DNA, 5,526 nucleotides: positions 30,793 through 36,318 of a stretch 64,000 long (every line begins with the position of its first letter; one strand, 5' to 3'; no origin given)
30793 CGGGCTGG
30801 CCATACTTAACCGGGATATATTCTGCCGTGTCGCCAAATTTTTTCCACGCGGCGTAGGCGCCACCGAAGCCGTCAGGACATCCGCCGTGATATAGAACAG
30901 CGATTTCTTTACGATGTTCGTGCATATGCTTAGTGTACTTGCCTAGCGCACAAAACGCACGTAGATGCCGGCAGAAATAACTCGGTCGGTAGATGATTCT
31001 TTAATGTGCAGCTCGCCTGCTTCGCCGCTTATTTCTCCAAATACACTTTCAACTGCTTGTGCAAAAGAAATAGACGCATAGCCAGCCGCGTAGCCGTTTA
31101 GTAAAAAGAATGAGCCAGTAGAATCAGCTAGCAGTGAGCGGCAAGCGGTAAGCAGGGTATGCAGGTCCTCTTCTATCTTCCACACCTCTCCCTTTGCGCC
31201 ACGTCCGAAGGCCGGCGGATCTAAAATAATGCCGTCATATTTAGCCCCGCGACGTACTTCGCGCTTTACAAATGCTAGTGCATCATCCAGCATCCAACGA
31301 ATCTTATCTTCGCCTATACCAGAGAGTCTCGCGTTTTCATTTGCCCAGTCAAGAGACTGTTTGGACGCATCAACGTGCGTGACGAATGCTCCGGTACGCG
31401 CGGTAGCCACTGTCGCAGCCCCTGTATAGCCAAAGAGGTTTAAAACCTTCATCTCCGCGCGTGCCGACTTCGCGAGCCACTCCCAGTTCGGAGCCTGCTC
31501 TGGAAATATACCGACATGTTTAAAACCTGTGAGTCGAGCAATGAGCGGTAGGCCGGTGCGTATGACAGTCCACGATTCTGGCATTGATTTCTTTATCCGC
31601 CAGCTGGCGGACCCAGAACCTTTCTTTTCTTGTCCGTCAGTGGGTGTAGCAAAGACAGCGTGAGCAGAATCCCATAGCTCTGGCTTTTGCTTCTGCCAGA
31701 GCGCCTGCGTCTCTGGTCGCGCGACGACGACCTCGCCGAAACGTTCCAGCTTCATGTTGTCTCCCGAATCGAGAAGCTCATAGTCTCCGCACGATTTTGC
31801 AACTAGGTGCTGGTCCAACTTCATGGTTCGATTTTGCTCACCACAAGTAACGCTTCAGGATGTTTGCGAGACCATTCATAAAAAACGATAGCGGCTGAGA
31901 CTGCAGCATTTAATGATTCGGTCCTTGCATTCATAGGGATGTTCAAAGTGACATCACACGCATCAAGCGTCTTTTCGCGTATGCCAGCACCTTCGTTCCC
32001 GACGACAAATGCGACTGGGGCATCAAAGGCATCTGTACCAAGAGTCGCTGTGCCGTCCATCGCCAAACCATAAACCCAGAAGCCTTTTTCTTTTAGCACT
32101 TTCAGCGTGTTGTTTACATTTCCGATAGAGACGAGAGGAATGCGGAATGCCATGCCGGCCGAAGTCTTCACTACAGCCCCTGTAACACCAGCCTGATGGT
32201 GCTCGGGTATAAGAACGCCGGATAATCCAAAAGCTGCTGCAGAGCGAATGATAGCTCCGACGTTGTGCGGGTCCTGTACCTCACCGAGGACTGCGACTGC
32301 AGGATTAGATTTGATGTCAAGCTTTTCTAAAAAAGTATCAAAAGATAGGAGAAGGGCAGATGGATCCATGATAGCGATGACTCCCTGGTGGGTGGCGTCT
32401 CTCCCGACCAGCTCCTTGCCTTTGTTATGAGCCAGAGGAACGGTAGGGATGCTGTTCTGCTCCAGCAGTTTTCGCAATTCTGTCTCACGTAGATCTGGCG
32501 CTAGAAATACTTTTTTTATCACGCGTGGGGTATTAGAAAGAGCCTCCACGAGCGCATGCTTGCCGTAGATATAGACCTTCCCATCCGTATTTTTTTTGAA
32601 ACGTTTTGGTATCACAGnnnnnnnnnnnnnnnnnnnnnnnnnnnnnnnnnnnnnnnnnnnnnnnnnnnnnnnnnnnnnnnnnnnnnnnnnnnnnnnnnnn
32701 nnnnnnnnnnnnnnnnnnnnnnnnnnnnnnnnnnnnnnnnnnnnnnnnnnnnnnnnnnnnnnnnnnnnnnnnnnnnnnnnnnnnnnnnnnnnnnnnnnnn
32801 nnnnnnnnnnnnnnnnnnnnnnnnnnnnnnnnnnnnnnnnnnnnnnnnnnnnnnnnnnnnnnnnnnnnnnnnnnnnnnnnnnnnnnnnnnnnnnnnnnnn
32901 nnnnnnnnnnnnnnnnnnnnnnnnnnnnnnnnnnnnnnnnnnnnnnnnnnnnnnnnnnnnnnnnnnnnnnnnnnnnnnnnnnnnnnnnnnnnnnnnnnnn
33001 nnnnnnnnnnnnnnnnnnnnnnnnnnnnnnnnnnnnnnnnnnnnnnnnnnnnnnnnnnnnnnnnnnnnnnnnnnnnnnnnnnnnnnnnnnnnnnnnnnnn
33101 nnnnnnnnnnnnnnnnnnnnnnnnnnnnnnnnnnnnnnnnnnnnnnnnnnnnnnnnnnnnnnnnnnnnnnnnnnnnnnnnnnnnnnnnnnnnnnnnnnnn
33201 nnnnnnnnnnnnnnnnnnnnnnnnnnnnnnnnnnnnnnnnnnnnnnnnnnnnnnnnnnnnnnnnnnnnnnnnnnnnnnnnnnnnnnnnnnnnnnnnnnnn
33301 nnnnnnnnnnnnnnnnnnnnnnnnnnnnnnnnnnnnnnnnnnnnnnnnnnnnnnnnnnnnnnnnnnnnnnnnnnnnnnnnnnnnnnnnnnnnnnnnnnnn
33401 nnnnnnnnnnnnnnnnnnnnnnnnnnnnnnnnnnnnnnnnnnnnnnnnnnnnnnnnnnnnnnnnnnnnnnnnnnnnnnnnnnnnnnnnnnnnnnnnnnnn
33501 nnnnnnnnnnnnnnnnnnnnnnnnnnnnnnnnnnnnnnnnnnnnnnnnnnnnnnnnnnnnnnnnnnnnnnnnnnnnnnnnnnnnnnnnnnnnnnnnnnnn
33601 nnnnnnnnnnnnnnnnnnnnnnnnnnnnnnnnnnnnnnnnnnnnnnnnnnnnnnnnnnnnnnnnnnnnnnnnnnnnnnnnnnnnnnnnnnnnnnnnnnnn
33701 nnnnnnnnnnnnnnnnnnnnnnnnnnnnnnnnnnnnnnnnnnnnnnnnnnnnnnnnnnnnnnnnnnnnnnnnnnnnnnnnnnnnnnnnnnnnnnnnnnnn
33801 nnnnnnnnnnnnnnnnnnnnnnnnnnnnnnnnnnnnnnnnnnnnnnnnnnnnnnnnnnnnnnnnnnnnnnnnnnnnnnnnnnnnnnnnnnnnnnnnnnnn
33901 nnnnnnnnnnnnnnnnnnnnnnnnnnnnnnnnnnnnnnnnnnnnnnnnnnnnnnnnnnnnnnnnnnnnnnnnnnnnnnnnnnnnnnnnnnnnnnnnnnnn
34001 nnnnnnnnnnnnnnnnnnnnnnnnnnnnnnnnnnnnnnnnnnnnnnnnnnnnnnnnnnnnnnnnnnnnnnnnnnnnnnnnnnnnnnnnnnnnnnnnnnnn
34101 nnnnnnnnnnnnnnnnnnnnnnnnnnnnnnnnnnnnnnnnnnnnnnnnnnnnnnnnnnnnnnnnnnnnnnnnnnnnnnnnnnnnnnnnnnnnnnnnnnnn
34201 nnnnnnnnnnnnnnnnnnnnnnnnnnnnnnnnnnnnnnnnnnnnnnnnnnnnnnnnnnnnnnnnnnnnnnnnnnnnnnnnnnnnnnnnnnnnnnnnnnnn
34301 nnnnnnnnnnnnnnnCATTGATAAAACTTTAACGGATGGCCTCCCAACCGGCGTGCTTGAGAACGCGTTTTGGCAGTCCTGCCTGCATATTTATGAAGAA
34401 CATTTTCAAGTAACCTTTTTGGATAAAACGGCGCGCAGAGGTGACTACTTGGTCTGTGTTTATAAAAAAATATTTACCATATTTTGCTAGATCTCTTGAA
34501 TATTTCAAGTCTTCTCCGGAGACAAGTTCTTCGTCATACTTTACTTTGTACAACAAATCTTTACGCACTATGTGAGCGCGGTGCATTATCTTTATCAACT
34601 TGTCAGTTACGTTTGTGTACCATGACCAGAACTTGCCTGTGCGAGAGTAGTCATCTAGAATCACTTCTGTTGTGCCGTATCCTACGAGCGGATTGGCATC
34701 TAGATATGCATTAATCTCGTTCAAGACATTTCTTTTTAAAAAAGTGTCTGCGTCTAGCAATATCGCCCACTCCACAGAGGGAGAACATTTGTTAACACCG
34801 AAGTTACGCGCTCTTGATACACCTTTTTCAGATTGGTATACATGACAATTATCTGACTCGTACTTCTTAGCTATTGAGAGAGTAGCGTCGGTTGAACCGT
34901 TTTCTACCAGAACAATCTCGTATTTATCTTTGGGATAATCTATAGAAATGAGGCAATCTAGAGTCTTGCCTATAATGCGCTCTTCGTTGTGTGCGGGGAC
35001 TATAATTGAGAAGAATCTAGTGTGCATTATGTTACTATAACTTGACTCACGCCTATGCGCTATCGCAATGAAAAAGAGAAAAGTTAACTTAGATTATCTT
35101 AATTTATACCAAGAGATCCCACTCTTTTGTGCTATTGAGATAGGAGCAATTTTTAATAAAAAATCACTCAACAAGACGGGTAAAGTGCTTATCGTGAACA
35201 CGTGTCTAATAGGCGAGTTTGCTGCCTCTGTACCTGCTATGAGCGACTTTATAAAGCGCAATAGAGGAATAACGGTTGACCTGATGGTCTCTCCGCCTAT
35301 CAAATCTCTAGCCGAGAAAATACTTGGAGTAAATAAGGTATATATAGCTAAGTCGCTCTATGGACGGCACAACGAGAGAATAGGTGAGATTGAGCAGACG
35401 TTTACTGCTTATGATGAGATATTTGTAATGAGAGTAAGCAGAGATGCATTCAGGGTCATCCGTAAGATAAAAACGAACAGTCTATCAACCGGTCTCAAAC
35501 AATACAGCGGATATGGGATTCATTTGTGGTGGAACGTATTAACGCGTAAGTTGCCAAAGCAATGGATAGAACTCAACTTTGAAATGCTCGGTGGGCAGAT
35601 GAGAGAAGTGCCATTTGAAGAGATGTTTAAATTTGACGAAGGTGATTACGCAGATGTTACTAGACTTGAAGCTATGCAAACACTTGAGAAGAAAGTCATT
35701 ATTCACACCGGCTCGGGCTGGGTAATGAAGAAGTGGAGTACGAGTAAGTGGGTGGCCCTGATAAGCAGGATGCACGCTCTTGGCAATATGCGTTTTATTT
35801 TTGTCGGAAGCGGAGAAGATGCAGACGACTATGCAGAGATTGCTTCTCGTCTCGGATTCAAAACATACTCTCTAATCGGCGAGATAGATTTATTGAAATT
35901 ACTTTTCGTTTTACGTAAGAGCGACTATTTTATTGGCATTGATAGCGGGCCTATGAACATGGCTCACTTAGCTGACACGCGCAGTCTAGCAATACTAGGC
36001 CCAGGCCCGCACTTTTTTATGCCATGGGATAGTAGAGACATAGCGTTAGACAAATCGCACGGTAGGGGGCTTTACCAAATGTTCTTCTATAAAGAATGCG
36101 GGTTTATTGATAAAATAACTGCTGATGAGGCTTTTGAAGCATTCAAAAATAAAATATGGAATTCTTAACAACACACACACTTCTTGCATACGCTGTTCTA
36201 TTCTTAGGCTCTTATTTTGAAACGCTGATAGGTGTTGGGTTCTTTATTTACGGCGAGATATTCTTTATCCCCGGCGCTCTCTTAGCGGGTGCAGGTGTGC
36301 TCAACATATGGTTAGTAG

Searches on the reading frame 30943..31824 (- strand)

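Call 8: search_protein_families(library=pfam, proteins=[window:30943-31824:-], max_evalue=0.001)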
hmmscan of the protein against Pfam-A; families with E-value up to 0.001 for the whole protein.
window:30943-31824:- (293 aa): 3 families
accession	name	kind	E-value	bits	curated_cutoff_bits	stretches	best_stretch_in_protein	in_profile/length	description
PF10672.15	Methyltrans_SAM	-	4e-14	53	27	1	68-235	69-231/286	S-adenosylmethionine-dependent methyltransferase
PF03602.21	Cons_hypoth95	-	4.7e-06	26.8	24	1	115-204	34-122/182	Conserved hypothetical protein 95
PF09445.16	Methyltransf_15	-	1.4e-05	25.2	22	1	126-209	3-85/165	RNA cap guanine-N2 methyltransferase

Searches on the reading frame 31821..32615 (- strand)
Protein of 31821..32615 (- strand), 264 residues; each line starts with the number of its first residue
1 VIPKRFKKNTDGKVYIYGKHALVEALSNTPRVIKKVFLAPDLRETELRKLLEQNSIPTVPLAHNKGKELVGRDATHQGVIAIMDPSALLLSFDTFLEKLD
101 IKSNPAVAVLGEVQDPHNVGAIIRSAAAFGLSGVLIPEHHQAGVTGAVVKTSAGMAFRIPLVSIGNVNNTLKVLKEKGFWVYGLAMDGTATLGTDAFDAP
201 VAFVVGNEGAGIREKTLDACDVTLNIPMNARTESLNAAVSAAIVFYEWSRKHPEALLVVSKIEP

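Call 8: search_protein_families(library=pfam, proteins=[window:31821-32615:-], max_evalue=0.001)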
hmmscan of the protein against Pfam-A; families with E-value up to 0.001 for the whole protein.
window:31821-32615:- (264 aa): 2 families
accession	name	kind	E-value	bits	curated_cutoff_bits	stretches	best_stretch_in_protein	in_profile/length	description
PF00588.24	SpoU_methylase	-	3.4e-39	134.6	29.7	1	107-246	3-142/142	SpoU rRNA Methylase family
PF08032.17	SpoU_sub_bind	-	1.6e-09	38.4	22.8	1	15-86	1-73/76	RNA 2'-O ribose methyltransferase substrate binding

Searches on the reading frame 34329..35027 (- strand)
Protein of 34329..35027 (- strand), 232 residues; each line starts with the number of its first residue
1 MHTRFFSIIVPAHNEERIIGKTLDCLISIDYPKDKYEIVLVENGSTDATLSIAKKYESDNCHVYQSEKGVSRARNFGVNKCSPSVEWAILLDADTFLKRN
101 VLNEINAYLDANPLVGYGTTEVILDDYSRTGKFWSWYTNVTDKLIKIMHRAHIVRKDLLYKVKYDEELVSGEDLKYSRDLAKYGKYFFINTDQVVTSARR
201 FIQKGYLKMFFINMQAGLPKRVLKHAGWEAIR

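Call 60: search_protein_families(library=pfam, proteins=[window:34329-35027:-], max_evalue=0.01)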
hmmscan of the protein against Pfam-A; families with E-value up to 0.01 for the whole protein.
window:34329-35027:- (232 aa): 5 families
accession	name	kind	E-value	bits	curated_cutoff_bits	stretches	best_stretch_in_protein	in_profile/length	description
PF00535.33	Glycos_transf_2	-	3.2e-23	82.9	23.3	1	7-145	1-144/168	Glycosyl transferase family 2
PF13641.12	Glyco_tranf_2_3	-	1.3e-10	42.1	27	1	6-135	3-133/230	Glycosyltransferase like family 2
PF10111.15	Glyco_tranf_2_2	-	7.6e-08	32.6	27.3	1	8-125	2-122/276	Glycosyltransferase like family 2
PF13632.12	Glyco_trans_2_3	-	0.00017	21.9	27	1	87-193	1-119/198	Glycosyl transferase family group 2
PF13704.12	Glyco_tranf_2_4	-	0.00023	22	27.5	1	13-97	1-84/98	Glycosyl transferase family 2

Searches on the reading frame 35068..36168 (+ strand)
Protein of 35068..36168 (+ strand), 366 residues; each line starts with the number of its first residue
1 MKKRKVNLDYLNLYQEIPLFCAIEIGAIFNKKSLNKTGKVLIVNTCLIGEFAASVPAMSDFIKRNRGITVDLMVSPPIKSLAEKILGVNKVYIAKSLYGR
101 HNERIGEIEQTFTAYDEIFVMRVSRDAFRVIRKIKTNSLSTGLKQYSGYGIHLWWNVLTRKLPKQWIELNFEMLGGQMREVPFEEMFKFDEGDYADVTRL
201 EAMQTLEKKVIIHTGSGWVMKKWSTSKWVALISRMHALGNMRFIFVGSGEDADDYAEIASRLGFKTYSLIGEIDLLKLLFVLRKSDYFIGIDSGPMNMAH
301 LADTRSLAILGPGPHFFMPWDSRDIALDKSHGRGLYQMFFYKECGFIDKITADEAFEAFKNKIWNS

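Call 8: search_protein_families(library=pfam, proteins=[window:35068-36168:+], max_evalue=0.001)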
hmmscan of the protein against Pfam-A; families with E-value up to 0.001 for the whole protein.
window:35068-36168:+ (366 aa): 1 family
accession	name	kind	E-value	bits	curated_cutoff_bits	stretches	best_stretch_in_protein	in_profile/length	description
PF01075.23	Glyco_transf_9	-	5.8e-13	49.2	22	1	202-326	100-226/247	Glycosyltransferase family 9 (heptosyltransferase)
